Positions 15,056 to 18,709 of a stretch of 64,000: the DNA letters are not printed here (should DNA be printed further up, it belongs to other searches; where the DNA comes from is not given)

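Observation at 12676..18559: Two-gene operon: 1117-aa Tat-lipoprotein with a buried hydrophobic helical block plus a 780-aa pentapeptide-repeat lipoprotein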

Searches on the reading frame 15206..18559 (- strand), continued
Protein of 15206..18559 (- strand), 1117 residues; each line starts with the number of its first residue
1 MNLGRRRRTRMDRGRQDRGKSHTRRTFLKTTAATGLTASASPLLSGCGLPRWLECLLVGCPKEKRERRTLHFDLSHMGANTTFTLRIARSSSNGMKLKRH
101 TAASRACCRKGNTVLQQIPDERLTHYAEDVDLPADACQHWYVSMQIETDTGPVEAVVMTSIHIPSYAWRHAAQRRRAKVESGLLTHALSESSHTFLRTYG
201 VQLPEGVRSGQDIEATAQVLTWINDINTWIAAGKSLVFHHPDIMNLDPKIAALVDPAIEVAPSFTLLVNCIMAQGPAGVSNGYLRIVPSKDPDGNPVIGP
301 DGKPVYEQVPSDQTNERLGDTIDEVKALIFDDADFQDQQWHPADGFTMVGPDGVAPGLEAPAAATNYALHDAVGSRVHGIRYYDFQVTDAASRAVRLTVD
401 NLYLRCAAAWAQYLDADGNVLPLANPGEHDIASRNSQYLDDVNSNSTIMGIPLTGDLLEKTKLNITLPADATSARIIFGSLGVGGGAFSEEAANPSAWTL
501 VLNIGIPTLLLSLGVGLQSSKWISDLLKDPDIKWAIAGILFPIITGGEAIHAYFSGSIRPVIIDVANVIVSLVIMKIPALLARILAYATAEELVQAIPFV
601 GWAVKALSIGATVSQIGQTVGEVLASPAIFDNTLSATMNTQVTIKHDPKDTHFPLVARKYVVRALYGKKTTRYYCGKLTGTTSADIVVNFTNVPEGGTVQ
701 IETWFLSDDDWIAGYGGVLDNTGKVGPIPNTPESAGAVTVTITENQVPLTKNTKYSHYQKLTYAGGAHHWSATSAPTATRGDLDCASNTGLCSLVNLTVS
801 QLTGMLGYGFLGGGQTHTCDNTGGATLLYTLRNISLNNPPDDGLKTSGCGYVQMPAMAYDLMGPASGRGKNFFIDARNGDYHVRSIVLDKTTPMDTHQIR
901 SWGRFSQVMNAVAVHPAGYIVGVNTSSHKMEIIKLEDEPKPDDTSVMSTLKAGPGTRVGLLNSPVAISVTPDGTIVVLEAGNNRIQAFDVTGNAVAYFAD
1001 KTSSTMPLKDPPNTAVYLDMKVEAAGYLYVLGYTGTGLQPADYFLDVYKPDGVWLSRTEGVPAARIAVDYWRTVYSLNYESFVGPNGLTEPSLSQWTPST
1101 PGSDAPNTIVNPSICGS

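Call 72: find_encoding_contigs(protein=P0033, flank=10000, max_places=1)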
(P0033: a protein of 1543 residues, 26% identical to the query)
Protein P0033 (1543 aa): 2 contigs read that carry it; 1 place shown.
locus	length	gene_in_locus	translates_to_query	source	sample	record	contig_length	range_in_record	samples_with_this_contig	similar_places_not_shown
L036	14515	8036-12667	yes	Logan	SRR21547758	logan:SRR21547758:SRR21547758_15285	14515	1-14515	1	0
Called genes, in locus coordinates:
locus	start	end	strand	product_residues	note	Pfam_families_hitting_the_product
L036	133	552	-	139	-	PF01475:FUR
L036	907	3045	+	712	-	PF13640:2OG-FeII_Oxy_3 (faint), PF13759:2OG-FeII_Oxy_5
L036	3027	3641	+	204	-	-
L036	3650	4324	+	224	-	-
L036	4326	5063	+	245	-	-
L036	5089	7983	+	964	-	PF13599:Pentapeptide_4 (weak), PF00805:Pentapeptide, PF13576:Pentapeptide_3 (weak), PF00805:Pentapeptide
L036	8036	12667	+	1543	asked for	-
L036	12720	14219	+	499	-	PF04185:Phosphoesterase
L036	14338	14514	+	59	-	?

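Call 75: fold_search(model_id=the predicted structure, library=viral)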
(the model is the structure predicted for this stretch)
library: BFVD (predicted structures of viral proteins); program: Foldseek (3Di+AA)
matches with E <= 10: 737; with E <= 0.001: 41
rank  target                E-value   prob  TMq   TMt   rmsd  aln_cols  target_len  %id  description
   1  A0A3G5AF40            4.4e-09  1.00  0.18  0.67   6.0       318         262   13  NHL repeat containing protein [Satyrvirus sp.]
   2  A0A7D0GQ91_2          8.7e-09  1.00  0.17  0.21  16.2       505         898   12  (no name in the UniProt tables at hand)
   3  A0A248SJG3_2          1.6e-08  1.00  0.18  0.22  17.9       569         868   11  (no name in the UniProt tables at hand)
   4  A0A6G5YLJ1            2.3e-08  1.00  0.17  0.40  12.4       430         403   15  (no name in the UniProt tables at hand)
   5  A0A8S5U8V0            7.6e-08  1.00  0.16  0.21  20.3       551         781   12  Translation initiation factor-like protein [Siphoviridae sp. ctnMR5]
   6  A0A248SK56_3          2.2e-07  1.00  0.17  0.17  17.1       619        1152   10  (no name in the UniProt tables at hand)
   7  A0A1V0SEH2            5.1e-07  1.00  0.19  0.31  11.9       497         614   10  Collagen triple helix repeat motif-containing protein (Fragment) [Indivirus ILV1]
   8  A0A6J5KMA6            3.1e-06  1.00  0.13  0.18  20.8       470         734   11  Uncharacterized protein [uncultured Caudovirales phage]
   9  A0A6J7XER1            3.3e-06  1.00  0.15  0.14  27.9       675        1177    9  PKD domain containing protein [uncultured Caudovirales phage]
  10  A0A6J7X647            7.3e-06  1.00  0.15  0.26  11.2       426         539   11  Uncharacterized protein [uncultured Caudovirales phage]
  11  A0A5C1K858            1.2e-05  1.00  0.17  0.34  13.0       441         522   10  Uncharacterized protein [Pseudomonas phage vB_PaeM_PS119XW]
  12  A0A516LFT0            1.7e-05  1.00  0.13  0.22  15.3       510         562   10  (no name in the UniProt tables at hand)
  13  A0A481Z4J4            2.1e-05  1.00  0.17  0.36  13.8       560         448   10  Uncharacterized protein [Pithovirus LCPAC104]
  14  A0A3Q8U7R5            2.9e-05  1.00  0.13  0.24  12.2       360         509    9  Putative BTB/POZ domain-containing protein [Megavirus baoshan]
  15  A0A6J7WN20            3.4e-05  1.00  0.17  0.33  13.9       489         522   11  Uncharacterized protein [uncultured Caudovirales phage]
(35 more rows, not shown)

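Call 88: search_protein_families(library=pfam, proteins=[L036:3027-3641:+, L036:3650-4324:+, L036:4326-5063:+], max_evalue=0.01)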
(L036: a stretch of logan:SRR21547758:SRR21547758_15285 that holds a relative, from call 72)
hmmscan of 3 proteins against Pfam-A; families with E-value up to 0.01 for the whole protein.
L036:3027-3641:+ (204 aa): 0 families

L036:3650-4324:+ (224 aa): 0 families

L036:4326-5063:+ (245 aa): 0 families
